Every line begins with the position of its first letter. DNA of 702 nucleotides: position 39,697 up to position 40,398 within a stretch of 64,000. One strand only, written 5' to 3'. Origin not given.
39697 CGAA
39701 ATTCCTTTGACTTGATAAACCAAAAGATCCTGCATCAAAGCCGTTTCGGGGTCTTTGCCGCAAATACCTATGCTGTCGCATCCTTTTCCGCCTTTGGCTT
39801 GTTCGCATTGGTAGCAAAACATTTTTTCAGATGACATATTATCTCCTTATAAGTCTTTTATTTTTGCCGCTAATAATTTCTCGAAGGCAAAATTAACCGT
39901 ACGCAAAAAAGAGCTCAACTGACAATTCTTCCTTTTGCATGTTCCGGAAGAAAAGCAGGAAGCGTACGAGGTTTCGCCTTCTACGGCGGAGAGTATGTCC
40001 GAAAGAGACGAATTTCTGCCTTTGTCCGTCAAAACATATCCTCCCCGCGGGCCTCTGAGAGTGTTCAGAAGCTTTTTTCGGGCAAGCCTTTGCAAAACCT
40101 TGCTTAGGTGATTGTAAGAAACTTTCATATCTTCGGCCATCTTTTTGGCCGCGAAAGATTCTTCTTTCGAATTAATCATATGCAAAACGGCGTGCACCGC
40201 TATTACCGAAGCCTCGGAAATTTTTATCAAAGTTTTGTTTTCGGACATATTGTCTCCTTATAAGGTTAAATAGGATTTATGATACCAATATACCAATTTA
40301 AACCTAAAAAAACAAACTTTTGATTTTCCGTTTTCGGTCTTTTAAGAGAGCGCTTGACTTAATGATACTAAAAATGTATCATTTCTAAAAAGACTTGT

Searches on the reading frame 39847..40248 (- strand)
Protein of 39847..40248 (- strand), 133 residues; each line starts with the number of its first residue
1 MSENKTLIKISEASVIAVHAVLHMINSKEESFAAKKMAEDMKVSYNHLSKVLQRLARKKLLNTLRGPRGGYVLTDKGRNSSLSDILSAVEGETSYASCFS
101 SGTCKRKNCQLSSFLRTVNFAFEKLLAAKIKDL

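Call 7: search_protein_families(library=ncbifam, proteins=[window:39847-40248:-])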
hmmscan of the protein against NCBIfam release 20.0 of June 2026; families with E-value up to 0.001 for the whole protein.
window:39847-40248:- (133 aa): 9 families
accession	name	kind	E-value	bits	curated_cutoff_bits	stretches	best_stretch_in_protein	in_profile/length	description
TIGR00738.1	rrf2_super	superfamily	5.4e-24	84.6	73.3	1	9-127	2-123/132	Rrf2 family transcriptional regulator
TIGR02944.1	suf_reg_Xantho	equivalog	2.6e-18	66.7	110.65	1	8-127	2-123/130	SUF system Fe-S cluster assembly regulator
TIGR02010.1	IscR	equivalog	3.6e-15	56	207.55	1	16-111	9-106/135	Fe-S cluster assembly transcriptional regulator IscR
NF008886.0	PRK11920.1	equivalog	3.7e-11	42.9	193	1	18-132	11-129/153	iron-responsive transcriptional regulator RirA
NF041852.1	trans_reg_HypR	equivalog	8.5e-11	42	180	1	16-124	7-114/139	redox-sensitive transcriptional regulator HypR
NF008110.0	PRK10857.1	equivalog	2.5e-09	37.1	275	1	16-111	9-105/164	Fe-S cluster assembly transcriptional regulator IscR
NF047409.1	Cys_reg_CymR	equivalog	9.4e-08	32.3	195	1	26-95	20-89/139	cysteine metabolism transcriptional regulator CymR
NF008240.0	PRK11014.1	equivalog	1.5e-07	31.5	182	1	20-124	13-117/141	nitric oxide-sensing transcriptional repressor NsrR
NF053610.1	Sso10a_fam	subfamily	0.00073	19.5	60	0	37-79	23-62/64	Sso10a family chromatin protein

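Call 8: search_protein_families(library=pfam, proteins=[window:39847-40248:-])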
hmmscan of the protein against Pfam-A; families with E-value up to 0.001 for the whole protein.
window:39847-40248:- (133 aa): 4 families
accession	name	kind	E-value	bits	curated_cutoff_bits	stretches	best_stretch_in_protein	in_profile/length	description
PF02082.26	Rrf2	-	4.9e-23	82.2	30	1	11-127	2-122/132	Iron-dependent Transcriptional regulator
PF21984.2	DnaD_N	-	9.4e-05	23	27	1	4-63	8-67/101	DnaD N-terminal domain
PF14947.12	HTH_45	-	0.00039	20.8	25.5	0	18-79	8-64/77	Winged helix-turn-helix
PF13463.12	HTH_27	-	0.00046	20.8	22.2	1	20-77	7-68/68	Winged helix DNA-binding domain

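Call 9: find_homologous_proteins(query=window:39847-40248:-, max_evalue=1e-10)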
Query window:39847-40248:- (133 aa): 56 proteins with E <= 1e-10 among 85 candidates.
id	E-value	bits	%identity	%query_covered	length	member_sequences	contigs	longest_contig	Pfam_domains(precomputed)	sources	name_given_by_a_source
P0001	1.5e-77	275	100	100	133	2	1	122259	PF02082.27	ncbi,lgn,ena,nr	ncbi:MAG: Rrf2 family transcriptional regulator [Elusimicrobia bacterium]|nr:Rrf2 family transcripti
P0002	7.0e-46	173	64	97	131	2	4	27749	PF02082.27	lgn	-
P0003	1.5e-44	169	62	90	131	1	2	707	PF02082.27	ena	-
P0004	3.0e-42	161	61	89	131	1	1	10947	PF02082.27,PF14947.13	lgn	-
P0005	1.0e-39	153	57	97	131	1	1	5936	PF02082.27,PF14947.13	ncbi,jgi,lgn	-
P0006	2.5e-36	142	55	97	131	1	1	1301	PF02082.27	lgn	-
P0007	1.6e-29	120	47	97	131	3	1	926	PF02082.27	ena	-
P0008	2.3e-23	101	44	92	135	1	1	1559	PF02082.27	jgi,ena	-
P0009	5.2e-23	99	44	95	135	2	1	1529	PF02082.27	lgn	-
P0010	1.7e-21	94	40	95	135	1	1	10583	PF02082.27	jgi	-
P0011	5.9e-20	90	36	95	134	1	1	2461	PF02082.27,PF13463.13,PF12802.14,PF08100.19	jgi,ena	-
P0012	1.8e-18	85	39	95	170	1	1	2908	PF02082.27,PF03444.22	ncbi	-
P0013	1.3e-17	82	37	97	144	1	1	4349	PF02082.27,PF03444.22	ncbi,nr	ncbi:Rrf2 family transcriptional regulator [Candidatus Sumerlaeota bacterium]|nr:Rrf2 family transcr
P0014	1.4e-16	79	38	92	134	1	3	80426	PF02082.27,PF03444.22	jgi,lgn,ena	-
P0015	5.4e-16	77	38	90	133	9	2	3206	PF02082.27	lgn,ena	-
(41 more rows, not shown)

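Call 10: find_encoding_contigs(protein=P0002, flank=6000, max_places=4)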
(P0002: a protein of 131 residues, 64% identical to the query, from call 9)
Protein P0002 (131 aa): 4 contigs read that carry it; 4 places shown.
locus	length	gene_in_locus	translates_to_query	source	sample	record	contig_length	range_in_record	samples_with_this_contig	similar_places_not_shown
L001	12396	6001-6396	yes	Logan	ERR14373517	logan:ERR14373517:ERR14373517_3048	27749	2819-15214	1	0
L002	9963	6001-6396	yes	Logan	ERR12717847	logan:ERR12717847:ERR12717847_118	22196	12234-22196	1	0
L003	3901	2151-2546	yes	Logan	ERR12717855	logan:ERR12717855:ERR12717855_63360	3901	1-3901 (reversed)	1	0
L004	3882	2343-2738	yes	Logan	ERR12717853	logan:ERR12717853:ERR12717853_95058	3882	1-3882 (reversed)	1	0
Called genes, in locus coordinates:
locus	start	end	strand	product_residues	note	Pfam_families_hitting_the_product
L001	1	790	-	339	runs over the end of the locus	PF12801:Fer4_5, PF00037:Fer4 (faint), PF12801:Fer4_5 (weak)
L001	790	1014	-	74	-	PF08984:DUF1858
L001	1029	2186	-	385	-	PF04282:DUF438, PF01814:Hemerythrin, PF13426:PAS_9 (faint), PF08448:PAS_4 (weak), PF13596:PAS_10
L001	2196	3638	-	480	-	PF02335:Cytochrom_C552, PF14522:Cytochrome_C7 (faint)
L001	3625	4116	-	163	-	PF03264:Cytochrom_NNT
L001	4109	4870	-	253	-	PF01578:Cytochrom_C_asm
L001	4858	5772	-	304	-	PF05140:ResB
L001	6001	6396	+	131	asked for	PF02082:Rrf2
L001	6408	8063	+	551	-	PF03063:Prismane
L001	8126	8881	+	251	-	PF09674:DUF2400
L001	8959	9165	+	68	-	-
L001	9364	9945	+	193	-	PF00210:Ferritin (weak), PF02915:Rubrerythrin, PF23458:DUF7130 (weak), PF21349:RUBY_RBDX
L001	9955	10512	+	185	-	PF00578:AhpC-TSA, PF08534:Redoxin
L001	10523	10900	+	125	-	PF06397:Desulfoferrod_N, PF01880:Desulfoferrodox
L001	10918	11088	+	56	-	PF00301:Rubredoxin, PF21349:RUBY_RBDX (faint)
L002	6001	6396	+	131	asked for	PF02082:Rrf2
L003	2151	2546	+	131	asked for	PF02082:Rrf2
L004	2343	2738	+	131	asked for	PF02082:Rrf2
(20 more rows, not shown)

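Call 11: find_encoding_contigs(protein=P0004, flank=6000, max_places=3)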
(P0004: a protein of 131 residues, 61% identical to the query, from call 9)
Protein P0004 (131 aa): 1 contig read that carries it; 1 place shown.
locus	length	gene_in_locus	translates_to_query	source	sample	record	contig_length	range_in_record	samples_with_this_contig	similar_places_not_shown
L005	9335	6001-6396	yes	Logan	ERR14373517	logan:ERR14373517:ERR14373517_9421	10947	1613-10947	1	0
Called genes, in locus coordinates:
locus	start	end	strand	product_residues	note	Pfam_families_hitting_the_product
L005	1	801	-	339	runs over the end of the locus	PF12801:Fer4_5, PF00037:Fer4 (faint), PF12801:Fer4_5 (weak)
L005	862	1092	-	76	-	PF08984:DUF1858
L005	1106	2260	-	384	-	PF04282:DUF438, PF01814:Hemerythrin, PF13426:PAS_9 (faint), PF08448:PAS_4 (weak), PF13596:PAS_10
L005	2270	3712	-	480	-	PF02335:Cytochrom_C552, PF14522:Cytochrome_C7 (faint)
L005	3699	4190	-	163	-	PF03264:Cytochrom_NNT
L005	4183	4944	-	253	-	PF01578:Cytochrom_C_asm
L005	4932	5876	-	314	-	PF05140:ResB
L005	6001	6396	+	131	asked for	PF02082:Rrf2, PF14947:HTH_45 (weak)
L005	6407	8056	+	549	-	PF03063:Prismane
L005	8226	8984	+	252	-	PF09674:DUF2400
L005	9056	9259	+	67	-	-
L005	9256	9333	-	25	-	?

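Call 12: find_encoding_contigs(protein=P0005, flank=6000, max_places=3)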
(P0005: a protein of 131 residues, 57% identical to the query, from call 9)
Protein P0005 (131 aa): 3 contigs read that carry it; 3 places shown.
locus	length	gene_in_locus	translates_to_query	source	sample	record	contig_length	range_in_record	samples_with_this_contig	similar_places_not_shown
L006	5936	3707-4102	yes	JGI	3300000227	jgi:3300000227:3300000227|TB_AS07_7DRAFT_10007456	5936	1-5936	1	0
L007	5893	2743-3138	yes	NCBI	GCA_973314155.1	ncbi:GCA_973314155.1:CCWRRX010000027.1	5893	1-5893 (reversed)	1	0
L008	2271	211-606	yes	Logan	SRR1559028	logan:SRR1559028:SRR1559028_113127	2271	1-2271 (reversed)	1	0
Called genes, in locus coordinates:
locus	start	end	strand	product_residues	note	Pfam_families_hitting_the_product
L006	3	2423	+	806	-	?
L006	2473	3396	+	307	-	PF03687:UPF0164 (weak), PF19572:PorV (weak), PF18990:DUF5723 (faint)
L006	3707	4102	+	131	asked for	PF02082:Rrf2, PF14947:HTH_45 (weak)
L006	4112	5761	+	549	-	PF03063:Prismane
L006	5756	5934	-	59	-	?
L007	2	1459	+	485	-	?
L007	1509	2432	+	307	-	PF03687:UPF0164 (weak), PF19572:PorV (weak), PF18990:DUF5723 (faint)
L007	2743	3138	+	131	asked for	PF02082:Rrf2, PF14947:HTH_45 (weak)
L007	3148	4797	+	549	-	PF03063:Prismane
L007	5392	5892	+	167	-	?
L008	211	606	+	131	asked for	PF02082:Rrf2, PF14947:HTH_45 (weak)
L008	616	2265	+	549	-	PF03063:Prismane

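Call 13: find_encoding_contigs(protein=P0010, flank=6000, max_places=3)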
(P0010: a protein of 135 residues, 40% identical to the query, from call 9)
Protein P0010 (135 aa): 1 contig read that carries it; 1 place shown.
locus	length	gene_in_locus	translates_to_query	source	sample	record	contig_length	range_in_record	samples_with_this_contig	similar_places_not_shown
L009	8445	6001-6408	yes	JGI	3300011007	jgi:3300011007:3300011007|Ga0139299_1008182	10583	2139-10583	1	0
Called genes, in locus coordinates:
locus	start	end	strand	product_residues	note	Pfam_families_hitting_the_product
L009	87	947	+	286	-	PF00656:Peptidase_C14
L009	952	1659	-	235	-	PF01168:Ala_racemase_N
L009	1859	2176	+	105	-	PF02617:ClpS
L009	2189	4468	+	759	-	PF02861:Clp_N, PF00004:AAA, PF17871:AAA_lid_9, PF00004:AAA, PF07724:AAA_2, PF07728:AAA_5, PF13401:AAA_22, PF10431:ClpB_D2-small, +11 more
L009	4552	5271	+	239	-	PF03588:Leu_Phe_trans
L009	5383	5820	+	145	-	PF02518:HATPase_c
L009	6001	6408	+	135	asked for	PF02082:Rrf2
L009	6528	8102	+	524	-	PF03063:Prismane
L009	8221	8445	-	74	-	?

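Call 21: find_related_loci(query=A1, collection=genome_contigs, flank=4000)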
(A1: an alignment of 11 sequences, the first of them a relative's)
Query A1 (133 aa) in genome_contigs; peptide patterns used: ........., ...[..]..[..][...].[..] (x = any residue, [..] = any of these).
599 stretches matched a pattern (row limit reached: there are more); 314 encode a relative of the query (tblastn E <= 1e-3); the best 80 are kept; 80 distinct loci.
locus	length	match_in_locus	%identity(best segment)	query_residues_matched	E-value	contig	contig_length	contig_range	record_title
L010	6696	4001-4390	48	5-133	2e-37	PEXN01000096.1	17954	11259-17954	MAG: Elusimicrobia bacterium CG08_land_8_20_14_0_20_51_18 CG08_land_8_20_14_0.20_scaffold_1334_c, whole genome shotgun s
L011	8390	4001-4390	35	5-133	1e-26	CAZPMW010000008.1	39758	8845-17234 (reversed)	MAG TPA_asm: uncultured Elusimicrobiaceae bacterium isolate SRP272421_co3_746 genome assembly, contig: NODE_1466_length_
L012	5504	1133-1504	36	7-129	6e-24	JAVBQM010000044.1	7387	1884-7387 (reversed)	MAG: Candidatus Gastranaerophilales bacterium isolate EPI_MAG_00167 c_000012824628, whole genome shotgun sequence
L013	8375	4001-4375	38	3-126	7e-24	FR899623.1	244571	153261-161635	Clostridium sp. CAG:768 genomic scaffold, scf24, whole genome shotgun sequence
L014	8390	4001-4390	35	6-133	1e-23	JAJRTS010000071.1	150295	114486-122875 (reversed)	MAG: Gemmatimonadales bacterium isolate Dive96_bin10.104 k141_2744494, whole genome shotgun sequence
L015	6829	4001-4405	36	1-133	1e-23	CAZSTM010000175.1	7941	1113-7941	MAG TPA_asm: uncultured Gemmatimonadales bacterium isolate SRP214966_co2_433 genome assembly, contig: NODE_16987_length_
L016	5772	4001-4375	38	3-126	2e-23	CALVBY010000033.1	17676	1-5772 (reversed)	MAG: Candidatus Gastranaerophilales bacterium isolate BRZ_LT__bin40 genome assembly, contig: BRZ_LT__NODE_2552_length_17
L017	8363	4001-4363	38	7-126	3e-23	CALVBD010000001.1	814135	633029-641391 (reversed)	MAG: Candidatus Gastranaerophilales bacterium isolate BRZ_GQ__bin5 genome assembly, contig: BRZ_GQ__NODE_2_length_814135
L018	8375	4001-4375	37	3-126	4e-23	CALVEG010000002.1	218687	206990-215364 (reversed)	MAG: Candidatus Gastranaerophilales bacterium isolate BRZ_FD__bin57 genome assembly, contig: BRZ_FD__NODE_49_length_2186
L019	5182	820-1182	37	7-126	5e-23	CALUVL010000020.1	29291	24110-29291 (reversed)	MAG: Candidatus Gastranaerophilales bacterium isolate BRZ_L__bin59 genome assembly, contig: BRZ_L__NODE_3405_length_2929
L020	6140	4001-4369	36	7-129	4e-23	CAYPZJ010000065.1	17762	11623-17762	MAG TPA_asm: uncultured Spirochaetia bacterium isolate binchicken_co8_324 genome assembly, contig: NODE_5383_length_1776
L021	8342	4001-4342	36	7-119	5e-23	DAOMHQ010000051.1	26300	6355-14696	MAG TPA_asm: bacterium isolate AMR_MDS_4946 NODE_1736_length_26300_cov_8.830977, whole genome shotgun sequence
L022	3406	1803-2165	37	7-126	5e-23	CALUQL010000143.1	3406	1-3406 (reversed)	MAG: Candidatus Gastranaerophilales bacterium isolate BRZ_SL__bin62 genome assembly, contig: BRZ_SL__NODE_61225_length_3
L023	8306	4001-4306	42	33-133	5e-23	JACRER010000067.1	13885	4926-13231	MAG: Elusimicrobia bacterium isolate NC_groundwater_1704_Pr3_B-0.1um_62_14 SR-2_scaffold_141_2821420, whole genome shotg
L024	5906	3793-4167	37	3-126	5e-23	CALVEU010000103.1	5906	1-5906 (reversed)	MAG: Candidatus Gastranaerophilales bacterium isolate BRZ_SC__bin9 genome assembly, contig: BRZ_SC__NODE_23023_length_59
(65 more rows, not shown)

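Call 28: find_related_loci(query=A2, collection=metagenome_contigs, flank=3000)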
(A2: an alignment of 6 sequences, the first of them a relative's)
Query A2 (133 aa) in metagenome_contigs; peptide patterns used: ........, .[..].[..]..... (x = any residue, [..] = any of these).
160 stretches matched a pattern; 59 encode a relative of the query (tblastn E <= 1e-3); 59 distinct loci.
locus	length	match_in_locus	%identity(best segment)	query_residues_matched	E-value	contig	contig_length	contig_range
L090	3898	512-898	54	5-133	1e-45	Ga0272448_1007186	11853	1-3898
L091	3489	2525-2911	54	5-133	8e-46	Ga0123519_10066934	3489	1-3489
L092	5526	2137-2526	48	5-133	2e-38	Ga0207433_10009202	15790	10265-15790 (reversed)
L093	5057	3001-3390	48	5-133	1e-38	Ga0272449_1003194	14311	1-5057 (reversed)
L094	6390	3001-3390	48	5-133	2e-38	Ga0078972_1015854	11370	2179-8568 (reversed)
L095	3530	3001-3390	48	5-133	8e-38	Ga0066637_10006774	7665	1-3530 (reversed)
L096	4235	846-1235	48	5-133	9e-38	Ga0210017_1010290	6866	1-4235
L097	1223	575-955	42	6-133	5e-33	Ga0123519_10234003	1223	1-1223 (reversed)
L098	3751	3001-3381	43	5-130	6e-32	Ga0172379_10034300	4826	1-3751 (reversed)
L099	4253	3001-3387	40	5-132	2e-31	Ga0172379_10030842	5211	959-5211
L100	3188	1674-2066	44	1-130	5e-31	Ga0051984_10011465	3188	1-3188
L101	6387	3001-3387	42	5-133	7e-31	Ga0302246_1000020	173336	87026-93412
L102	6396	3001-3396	38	2-133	2e-30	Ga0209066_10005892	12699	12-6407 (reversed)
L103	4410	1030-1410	40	5-130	8e-29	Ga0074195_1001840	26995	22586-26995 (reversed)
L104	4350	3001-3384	41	6-133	1e-28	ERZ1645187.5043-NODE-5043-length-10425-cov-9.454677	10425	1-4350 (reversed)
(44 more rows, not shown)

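Call 29: find_encoding_contigs(protein=P0006, flank=3000, max_places=3)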
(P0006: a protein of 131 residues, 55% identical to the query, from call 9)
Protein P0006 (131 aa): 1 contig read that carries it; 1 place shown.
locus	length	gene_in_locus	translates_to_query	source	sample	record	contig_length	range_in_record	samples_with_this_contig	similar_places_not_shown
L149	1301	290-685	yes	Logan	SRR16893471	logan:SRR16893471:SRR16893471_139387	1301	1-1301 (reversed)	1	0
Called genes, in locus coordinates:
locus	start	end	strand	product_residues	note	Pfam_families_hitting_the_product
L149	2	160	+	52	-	?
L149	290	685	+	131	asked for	PF02082:Rrf2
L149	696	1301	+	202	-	?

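Call 30: find_encoding_contigs(protein=P0003, flank=3000, max_places=3)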
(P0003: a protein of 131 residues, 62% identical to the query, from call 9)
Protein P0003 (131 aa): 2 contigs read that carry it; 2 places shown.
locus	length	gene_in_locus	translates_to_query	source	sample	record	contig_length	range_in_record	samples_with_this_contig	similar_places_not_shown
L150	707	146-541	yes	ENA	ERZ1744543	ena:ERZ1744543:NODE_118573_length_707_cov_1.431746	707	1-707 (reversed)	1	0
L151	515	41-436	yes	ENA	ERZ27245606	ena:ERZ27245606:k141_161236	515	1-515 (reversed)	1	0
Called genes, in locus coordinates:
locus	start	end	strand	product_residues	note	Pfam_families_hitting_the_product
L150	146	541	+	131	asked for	PF02082:Rrf2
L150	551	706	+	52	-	?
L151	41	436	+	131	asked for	PF02082:Rrf2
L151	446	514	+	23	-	?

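Call 31: find_encoding_contigs(protein=P0007, flank=3000, max_places=3)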
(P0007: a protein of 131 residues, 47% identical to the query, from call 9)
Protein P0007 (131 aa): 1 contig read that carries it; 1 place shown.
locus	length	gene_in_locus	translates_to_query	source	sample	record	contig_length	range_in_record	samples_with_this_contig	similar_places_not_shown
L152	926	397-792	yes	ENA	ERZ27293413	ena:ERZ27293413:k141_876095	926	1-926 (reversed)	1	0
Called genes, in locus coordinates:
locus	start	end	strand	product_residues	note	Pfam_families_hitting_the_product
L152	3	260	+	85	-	?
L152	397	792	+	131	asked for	PF02082:Rrf2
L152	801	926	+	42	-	?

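Call 50: search_solved_structures(query=window:39847-40248:-, max_evalue=0.001, show_alignments=2)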
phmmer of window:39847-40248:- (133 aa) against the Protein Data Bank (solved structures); distinct sequences matched with E-value up to 0.001: 11.
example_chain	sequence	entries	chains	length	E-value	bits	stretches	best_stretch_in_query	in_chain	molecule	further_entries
5n07_A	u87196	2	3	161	8.4e-11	45.4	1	22-125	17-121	HTH-type transcriptional repressor NsrR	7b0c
5n08_A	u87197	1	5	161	1.6e-07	34.9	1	22-122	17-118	HTH-type transcriptional repressor NsrR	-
6y45_A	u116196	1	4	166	1.3e-06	31.9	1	17-95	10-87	Rrf2 family transcriptional regulator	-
6hsd_A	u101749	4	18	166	1.8e-06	31.5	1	17-95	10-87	Rrf2 family transcriptional regulator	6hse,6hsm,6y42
7zpn_A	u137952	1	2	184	7.7e-06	29.5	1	32-103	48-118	HTH-type transcriptional regulator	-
4hf0_A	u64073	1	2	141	1.1e-05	28.9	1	16-94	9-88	HTH-type transcriptional regulator IscR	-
4hf2_A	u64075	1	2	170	1.3e-05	28.7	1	16-94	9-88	HTH-type transcriptional regulator IscR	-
4chu_A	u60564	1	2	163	1.7e-05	28.4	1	17-93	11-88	HTH-TYPE TRANSCRIPTIONAL REGULATOR ISCR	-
4hf1_A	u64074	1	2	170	1.8e-05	28.3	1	16-94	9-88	HTH-type transcriptional regulator IscR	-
4cic_A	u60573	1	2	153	0.00011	25.7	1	16-96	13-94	TRANSCRIPTIONAL REGULATOR, BADM/RRF2 FAMILY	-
3t8r_A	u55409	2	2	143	0.00075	23.1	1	31-105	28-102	Staphylococcus aureus CymR | Staphylococcus aureus CymR (oxidized form)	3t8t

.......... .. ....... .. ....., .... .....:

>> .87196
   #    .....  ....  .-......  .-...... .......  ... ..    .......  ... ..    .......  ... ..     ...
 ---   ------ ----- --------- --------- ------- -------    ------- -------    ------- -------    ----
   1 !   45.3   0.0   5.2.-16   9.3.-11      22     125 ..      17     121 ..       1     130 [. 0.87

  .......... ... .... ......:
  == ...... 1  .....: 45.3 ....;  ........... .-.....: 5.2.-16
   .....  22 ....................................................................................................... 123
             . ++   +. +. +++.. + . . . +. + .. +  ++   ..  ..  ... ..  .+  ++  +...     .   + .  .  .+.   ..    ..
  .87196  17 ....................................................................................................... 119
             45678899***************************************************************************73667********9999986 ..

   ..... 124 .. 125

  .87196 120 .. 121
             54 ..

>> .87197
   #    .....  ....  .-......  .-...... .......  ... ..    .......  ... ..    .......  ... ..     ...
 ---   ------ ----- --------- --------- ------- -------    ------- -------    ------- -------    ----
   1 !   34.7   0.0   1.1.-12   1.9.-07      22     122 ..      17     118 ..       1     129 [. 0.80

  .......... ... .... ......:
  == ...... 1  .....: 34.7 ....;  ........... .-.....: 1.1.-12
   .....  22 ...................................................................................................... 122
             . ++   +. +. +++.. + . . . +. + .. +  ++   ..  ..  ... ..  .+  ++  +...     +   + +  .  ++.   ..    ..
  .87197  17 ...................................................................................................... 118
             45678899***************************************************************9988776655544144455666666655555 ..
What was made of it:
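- On NsrR (NO-sensing Rrf2 repressor): They align with ScNsrR C93/C99/C105 (call 50).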

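Call 73: search_solved_structures(query=A1, max_evalue=0.00001, show_alignments=2)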
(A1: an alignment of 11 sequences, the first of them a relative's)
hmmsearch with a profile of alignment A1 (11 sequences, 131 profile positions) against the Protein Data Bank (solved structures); distinct sequences matched with E-value up to 0.00001: 13.
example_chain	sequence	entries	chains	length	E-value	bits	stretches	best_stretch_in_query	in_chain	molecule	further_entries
5n07_A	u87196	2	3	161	3.1e-12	50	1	21-124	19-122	HTH-type transcriptional repressor NsrR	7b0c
6y45_A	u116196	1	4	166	2.2e-10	44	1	7-95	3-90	Rrf2 family transcriptional regulator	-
6hsd_A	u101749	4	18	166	3e-10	43.6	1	7-95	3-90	Rrf2 family transcriptional regulator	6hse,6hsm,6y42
4hf2_A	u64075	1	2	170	6.8e-10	42.4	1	14-92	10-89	HTH-type transcriptional regulator IscR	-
4hf0_A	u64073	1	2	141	7.6e-10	42.3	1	14-92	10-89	HTH-type transcriptional regulator IscR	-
4chu_A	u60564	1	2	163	1.3e-09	41.6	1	14-91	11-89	HTH-TYPE TRANSCRIPTIONAL REGULATOR ISCR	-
4hf1_A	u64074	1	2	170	1.3e-09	41.5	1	14-92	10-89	HTH-type transcriptional regulator IscR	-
7zpn_A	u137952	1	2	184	1.7e-09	41.1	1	6-92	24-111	HTH-type transcriptional regulator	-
4cic_A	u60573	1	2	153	2.2e-09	40.8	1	5-98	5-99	TRANSCRIPTIONAL REGULATOR, BADM/RRF2 FAMILY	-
5n08_A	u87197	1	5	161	6.4e-09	39.3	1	21-123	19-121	HTH-type transcriptional repressor NsrR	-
3lwf_A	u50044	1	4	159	9.3e-08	35.5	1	29-114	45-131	Putative transcriptional regulator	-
2y75_A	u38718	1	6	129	1.5e-07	34.8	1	5-104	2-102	HTH-TYPE TRANSCRIPTIONAL REGULATOR CYMR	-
3t8r_A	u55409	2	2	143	3.1e-07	33.8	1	5-99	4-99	Staphylococcus aureus CymR | Staphylococcus aureus CymR (oxidized form)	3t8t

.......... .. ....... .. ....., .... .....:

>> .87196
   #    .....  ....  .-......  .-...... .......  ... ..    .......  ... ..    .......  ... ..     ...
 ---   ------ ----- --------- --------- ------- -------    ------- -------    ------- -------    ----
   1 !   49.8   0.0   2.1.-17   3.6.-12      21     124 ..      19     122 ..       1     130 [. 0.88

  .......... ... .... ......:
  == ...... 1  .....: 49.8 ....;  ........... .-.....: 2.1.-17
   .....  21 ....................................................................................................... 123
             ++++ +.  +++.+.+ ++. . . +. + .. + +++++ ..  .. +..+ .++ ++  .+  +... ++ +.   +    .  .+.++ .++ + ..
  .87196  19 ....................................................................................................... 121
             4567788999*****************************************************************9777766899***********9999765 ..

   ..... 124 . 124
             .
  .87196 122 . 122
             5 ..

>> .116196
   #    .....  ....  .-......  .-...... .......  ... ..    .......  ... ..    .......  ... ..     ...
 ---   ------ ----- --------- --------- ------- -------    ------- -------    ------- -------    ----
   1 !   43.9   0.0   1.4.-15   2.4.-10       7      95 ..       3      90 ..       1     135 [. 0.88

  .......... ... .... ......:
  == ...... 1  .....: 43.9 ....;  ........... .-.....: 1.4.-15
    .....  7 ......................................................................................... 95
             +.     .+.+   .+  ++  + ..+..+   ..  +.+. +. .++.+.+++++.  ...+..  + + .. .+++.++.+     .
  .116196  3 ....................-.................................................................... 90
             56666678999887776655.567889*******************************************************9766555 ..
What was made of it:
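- On NsrR (NO-sensing Rrf2 repressor): The HMMER alignments start at residue 21-22 (calls 50, 73).
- Closest known: NsrR. Same: NsrR is the closest solved homologue (5N07, E = 8e-11, call 50; profile E = 3e-12, call 73).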
